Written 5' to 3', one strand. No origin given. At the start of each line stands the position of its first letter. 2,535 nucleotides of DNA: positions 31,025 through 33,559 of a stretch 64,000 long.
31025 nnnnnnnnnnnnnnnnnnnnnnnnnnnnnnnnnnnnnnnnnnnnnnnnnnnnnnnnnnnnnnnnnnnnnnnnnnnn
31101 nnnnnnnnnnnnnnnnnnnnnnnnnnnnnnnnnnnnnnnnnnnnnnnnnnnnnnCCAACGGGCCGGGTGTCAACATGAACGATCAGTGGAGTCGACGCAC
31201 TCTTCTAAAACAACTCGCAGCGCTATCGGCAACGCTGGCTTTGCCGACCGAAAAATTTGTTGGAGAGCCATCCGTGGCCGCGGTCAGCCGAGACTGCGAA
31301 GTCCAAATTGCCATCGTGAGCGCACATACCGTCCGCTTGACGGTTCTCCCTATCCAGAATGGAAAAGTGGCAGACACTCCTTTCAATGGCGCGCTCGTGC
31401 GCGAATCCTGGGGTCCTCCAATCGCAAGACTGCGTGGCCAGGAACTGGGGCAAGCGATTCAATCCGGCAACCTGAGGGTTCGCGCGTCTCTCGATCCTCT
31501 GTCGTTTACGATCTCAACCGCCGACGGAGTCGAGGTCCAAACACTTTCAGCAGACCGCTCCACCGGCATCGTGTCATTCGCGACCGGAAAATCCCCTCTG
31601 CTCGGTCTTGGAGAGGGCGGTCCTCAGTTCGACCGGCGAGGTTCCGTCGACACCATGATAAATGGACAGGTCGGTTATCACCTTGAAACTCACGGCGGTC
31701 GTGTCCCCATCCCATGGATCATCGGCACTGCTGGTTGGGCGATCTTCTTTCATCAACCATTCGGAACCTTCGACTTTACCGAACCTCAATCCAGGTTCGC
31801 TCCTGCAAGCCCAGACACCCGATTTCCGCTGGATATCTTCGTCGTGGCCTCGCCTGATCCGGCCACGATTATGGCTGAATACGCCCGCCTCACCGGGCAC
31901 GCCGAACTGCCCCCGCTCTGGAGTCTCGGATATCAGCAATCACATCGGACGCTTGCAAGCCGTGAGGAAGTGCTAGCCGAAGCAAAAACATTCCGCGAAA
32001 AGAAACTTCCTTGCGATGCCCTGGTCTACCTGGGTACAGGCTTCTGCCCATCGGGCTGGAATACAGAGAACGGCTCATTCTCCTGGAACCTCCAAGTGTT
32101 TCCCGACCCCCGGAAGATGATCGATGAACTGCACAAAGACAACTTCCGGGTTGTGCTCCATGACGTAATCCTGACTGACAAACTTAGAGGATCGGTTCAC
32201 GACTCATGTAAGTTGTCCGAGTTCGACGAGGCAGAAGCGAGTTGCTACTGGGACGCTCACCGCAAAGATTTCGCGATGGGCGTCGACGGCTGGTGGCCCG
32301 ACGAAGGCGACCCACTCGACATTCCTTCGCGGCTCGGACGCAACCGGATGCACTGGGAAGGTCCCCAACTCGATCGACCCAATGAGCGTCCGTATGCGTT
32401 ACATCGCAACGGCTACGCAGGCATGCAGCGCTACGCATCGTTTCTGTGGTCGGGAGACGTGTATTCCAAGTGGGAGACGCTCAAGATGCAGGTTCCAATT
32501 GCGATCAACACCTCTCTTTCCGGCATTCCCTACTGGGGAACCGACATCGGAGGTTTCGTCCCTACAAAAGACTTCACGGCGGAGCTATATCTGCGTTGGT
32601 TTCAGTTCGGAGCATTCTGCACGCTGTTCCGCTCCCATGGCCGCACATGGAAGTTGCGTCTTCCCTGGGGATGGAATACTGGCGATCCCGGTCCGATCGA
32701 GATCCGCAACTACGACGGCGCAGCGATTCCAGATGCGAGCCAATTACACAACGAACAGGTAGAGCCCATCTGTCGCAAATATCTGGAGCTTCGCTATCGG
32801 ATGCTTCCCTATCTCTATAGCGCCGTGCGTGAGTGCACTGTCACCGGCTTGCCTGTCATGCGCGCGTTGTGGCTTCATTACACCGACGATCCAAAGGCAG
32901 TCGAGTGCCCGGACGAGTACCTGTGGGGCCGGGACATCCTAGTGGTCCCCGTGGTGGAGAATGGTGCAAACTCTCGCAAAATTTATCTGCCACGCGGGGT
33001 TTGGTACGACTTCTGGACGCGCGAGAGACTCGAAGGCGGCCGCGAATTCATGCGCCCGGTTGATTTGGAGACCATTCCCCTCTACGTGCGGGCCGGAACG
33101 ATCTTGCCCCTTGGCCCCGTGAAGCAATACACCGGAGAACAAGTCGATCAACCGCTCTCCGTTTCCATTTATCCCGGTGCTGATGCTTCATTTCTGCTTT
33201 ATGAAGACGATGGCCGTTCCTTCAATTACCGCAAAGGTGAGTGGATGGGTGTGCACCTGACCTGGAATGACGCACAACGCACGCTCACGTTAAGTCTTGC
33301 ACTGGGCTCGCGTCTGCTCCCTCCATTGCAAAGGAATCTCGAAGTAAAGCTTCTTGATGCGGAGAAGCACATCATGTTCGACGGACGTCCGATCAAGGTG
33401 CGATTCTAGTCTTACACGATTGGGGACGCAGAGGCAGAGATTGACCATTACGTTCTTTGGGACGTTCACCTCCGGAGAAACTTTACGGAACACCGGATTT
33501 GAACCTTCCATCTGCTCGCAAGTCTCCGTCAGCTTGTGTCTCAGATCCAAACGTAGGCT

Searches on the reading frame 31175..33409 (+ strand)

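Call 6: search_protein_families(library=pfam, proteins=[window:31175-33409:+], max_evalue=0.0001)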
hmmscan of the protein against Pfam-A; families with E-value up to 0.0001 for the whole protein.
window:31175-33409:+ (744 aa): 3 families
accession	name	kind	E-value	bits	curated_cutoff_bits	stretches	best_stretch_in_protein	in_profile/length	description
PF01055.32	Glyco_hydro_31_2nd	-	3e-61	208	23.5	2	349-550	126-328/328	Glycosyl hydrolases family 31 TIM-barrel domain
PF21365.3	Glyco_hydro_31_3rd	-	1.7e-27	96.2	24.4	1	558-644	1-87/87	Glycosyl hydrolase family 31 C-terminal domain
PF17137.9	DUF5110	-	3e-13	50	27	1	660-727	1-69/71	Domain of unknown function (DUF5110)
